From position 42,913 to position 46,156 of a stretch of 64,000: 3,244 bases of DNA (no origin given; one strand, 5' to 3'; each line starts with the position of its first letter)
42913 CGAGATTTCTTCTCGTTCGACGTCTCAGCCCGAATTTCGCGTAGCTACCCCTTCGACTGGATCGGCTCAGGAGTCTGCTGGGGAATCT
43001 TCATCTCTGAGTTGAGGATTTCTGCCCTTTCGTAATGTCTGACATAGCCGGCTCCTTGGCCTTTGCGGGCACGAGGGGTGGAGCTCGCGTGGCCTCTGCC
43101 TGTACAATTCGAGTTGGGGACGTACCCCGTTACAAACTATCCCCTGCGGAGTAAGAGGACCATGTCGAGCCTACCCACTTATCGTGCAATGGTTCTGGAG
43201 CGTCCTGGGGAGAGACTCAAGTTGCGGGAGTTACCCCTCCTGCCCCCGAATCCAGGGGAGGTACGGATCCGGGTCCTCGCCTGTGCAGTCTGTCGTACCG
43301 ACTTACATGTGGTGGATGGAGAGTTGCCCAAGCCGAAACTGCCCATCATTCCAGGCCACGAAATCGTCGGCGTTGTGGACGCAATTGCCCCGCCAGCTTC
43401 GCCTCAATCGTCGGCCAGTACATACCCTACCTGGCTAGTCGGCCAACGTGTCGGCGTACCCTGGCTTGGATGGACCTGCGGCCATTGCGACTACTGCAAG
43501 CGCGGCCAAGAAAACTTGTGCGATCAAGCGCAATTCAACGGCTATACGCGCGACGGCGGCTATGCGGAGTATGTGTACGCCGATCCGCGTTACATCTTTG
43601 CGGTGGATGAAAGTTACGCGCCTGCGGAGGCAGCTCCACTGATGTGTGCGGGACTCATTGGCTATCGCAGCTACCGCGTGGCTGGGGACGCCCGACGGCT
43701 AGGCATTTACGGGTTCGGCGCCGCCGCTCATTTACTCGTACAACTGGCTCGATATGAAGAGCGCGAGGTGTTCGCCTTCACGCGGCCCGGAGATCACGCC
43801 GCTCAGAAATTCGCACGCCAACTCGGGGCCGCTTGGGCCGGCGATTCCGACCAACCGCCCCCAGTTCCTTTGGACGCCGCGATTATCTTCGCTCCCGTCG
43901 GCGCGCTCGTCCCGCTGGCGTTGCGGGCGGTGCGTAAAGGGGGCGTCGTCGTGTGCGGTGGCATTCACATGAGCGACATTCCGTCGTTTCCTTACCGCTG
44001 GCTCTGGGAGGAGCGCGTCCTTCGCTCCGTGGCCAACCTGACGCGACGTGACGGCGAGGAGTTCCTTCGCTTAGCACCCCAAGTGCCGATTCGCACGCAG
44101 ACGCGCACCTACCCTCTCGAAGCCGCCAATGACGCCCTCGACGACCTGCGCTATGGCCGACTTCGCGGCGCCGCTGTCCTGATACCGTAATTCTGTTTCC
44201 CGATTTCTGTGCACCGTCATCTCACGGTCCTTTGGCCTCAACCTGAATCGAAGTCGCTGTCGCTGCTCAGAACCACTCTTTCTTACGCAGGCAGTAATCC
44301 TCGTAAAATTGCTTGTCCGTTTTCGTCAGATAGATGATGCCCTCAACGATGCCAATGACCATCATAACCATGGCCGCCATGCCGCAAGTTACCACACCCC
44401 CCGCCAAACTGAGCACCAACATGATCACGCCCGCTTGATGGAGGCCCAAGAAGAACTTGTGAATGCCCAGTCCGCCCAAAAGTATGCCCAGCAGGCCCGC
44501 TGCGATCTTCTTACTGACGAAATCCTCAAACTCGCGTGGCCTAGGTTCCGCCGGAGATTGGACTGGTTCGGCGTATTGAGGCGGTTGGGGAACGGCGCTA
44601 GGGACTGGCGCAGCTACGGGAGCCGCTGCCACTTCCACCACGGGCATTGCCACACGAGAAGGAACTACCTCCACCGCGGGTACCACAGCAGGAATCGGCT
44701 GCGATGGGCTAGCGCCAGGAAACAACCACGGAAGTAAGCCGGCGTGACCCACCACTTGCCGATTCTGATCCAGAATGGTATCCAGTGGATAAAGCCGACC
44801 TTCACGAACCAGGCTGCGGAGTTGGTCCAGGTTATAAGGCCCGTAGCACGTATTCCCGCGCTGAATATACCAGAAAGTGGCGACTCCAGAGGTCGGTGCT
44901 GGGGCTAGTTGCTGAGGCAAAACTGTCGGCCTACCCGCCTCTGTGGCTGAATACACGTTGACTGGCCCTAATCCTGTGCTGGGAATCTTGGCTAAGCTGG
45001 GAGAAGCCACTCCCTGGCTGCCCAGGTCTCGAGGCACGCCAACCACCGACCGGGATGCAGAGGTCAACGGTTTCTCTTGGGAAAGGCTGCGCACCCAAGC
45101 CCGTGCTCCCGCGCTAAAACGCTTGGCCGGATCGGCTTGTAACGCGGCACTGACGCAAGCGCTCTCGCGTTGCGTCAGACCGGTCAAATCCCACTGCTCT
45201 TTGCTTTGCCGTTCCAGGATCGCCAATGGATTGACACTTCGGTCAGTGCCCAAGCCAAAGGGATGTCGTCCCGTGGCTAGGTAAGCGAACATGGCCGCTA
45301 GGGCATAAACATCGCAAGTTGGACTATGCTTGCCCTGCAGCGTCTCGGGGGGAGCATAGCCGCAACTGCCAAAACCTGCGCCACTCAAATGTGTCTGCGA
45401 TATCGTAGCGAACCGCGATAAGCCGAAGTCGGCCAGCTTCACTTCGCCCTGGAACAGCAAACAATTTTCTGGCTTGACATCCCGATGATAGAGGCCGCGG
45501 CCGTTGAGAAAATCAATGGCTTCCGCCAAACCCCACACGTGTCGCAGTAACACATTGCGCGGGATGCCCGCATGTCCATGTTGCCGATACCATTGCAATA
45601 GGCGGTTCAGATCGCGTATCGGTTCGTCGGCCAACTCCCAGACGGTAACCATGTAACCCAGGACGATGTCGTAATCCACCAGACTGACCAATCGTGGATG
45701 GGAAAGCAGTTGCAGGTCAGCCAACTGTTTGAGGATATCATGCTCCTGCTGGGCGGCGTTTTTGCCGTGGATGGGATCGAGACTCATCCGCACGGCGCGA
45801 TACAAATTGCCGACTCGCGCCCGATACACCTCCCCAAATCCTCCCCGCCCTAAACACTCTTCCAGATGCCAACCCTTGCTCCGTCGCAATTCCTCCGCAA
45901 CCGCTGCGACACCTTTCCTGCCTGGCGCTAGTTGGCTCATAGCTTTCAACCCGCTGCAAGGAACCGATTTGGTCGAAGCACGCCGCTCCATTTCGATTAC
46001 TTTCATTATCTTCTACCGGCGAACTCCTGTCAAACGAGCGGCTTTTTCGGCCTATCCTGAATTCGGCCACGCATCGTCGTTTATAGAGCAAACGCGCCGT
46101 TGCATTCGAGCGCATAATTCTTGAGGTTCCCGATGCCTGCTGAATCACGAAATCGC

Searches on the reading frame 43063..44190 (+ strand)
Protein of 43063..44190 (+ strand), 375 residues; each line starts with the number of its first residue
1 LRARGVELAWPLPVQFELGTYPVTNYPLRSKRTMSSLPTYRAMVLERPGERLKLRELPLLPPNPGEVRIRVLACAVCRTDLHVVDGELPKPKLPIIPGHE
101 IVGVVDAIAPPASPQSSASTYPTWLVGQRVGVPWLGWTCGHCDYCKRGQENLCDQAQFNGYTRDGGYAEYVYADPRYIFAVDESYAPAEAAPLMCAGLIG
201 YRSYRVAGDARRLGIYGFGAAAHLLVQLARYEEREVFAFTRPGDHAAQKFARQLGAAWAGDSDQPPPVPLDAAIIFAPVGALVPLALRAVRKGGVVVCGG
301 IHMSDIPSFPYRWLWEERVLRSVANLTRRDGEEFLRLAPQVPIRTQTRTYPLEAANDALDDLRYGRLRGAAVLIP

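Call 76: search_protein_families(library=pfam, max_evalue=0.00001, proteins=[window:43063-44190:+])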
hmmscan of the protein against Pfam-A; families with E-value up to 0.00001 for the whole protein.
window:43063-44190:+ (375 aa): 1 family
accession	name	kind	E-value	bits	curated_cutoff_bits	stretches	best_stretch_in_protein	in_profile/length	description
PF08240.17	ADH_N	-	6.1e-28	97.5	23.5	1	64-181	2-102/104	Alcohol dehydrogenase GroES-like domain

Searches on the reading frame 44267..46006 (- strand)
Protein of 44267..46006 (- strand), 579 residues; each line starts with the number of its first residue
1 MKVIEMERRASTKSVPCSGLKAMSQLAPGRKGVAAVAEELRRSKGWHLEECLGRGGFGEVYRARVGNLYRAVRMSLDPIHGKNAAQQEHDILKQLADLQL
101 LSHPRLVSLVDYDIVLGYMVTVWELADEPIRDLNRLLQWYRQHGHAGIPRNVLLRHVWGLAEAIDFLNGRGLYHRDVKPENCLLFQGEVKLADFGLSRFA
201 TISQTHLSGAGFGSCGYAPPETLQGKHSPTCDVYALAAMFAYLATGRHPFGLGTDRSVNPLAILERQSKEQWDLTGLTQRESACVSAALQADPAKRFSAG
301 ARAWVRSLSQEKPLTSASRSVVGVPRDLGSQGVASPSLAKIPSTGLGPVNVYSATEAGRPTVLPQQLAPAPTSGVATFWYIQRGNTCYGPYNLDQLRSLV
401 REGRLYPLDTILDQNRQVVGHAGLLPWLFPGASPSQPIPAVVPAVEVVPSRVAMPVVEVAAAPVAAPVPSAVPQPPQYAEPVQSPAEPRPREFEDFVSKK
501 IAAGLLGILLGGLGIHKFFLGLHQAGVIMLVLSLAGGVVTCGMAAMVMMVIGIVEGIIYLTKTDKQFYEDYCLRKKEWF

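Call 76: search_protein_families(library=pfam, max_evalue=0.00001, proteins=[window:44267-46006:-])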
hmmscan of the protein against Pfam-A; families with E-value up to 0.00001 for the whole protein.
window:44267-46006:- (579 aa): 3 families
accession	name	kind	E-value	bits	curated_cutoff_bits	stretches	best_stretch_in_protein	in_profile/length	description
PF00069.31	Pkinase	-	3.1e-28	99.3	31.7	1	47-299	2-254/263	Protein kinase domain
PF07714.23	PK_Tyr_Ser-Thr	-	1.6e-18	67.4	23.1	1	47-251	2-206/258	Protein tyrosine and serine/threonine kinase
PF05154.21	TM2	-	6.7e-09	36.3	27.9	1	499-538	4-42/51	TM2 domain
